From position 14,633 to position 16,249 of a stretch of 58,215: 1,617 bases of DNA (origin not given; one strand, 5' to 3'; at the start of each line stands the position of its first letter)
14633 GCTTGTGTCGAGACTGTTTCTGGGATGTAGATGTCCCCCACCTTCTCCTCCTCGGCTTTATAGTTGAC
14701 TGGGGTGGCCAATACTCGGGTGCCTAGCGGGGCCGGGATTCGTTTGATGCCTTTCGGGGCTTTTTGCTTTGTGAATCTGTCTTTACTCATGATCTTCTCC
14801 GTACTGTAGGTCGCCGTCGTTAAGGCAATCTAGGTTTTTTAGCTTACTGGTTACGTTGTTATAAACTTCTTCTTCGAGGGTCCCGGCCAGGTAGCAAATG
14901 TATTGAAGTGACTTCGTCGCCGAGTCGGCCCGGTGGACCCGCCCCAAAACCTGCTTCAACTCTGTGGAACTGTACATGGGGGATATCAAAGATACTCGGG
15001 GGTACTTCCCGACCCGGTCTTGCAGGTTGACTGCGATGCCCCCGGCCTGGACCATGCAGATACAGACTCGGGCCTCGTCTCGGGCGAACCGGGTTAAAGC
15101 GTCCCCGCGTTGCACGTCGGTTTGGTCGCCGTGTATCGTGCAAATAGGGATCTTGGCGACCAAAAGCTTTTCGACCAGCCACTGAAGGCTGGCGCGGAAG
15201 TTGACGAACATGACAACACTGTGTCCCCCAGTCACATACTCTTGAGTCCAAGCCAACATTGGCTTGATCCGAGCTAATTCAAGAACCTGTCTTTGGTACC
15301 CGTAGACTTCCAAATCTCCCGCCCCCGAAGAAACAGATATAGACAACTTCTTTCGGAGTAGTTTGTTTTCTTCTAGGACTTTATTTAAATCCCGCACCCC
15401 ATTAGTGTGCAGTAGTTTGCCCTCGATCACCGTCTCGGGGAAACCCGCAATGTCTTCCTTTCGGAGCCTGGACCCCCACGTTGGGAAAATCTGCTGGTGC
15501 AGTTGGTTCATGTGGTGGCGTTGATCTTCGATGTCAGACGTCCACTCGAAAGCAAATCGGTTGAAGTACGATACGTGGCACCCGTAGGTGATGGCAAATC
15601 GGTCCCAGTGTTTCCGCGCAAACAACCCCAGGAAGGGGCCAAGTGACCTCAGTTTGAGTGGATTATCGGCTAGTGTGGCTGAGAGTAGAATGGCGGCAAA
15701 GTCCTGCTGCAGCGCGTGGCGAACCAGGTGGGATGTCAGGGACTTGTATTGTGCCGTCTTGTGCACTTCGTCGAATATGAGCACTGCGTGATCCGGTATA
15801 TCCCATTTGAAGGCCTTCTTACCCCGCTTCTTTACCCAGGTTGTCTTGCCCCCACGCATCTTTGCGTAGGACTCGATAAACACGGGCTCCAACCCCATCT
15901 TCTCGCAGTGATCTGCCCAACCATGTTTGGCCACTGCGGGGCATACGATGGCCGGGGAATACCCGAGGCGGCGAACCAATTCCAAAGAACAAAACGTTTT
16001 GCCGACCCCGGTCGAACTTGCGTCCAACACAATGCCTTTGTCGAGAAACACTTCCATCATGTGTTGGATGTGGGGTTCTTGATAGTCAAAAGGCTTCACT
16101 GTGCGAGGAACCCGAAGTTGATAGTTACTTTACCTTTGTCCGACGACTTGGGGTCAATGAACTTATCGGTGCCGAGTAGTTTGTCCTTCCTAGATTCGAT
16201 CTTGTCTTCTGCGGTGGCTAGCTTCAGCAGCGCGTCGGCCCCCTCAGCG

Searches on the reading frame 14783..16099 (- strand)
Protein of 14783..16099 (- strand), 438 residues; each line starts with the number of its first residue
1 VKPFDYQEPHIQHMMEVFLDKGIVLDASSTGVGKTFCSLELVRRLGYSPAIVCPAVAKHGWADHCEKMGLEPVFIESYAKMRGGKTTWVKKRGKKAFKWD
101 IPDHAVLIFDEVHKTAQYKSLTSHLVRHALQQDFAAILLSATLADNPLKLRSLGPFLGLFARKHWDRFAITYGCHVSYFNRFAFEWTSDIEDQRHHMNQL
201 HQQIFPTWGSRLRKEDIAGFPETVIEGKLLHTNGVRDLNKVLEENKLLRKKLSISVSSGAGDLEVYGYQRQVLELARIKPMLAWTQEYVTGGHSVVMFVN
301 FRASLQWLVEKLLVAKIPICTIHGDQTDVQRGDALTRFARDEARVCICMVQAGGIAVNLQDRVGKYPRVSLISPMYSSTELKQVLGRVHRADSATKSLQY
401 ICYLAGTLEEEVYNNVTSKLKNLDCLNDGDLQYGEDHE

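Call 18: search_protein_families(library=phrogs, max_evalue=0.001, proteins=[window:14783-16099:-])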
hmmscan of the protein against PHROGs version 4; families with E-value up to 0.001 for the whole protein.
window:14783-16099:- (438 aa): 2 families
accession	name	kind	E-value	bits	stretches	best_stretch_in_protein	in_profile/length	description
phrog_62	-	DNA, RNA and nucleotide metabolism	1.6e-28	99.8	1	1-428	695-1134/1881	DNA helicase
phrog_16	-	DNA, RNA and nucleotide metabolism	4.5e-06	26.1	0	277-403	475-598/986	DNA helicase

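Call 26: search_protein_families(library=pfam, max_evalue=0.01, proteins=[window:14783-16099:-])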
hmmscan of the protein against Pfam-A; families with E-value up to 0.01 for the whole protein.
window:14783-16099:- (438 aa): 3 families
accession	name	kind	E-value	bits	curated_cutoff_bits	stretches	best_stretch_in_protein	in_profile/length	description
PF00271.37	Helicase_C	-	3.3e-09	37.4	23.5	1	290-391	13-109/110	Helicase conserved C-terminal domain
PF04851.21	ResIII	-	2.4e-05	24.7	22.5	0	1-45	2-47/164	Type III restriction enzyme, res subunit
PF00270.35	DEAD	-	0.00041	20.5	26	0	104-147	118-164/167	DEAD/DEAH box helicase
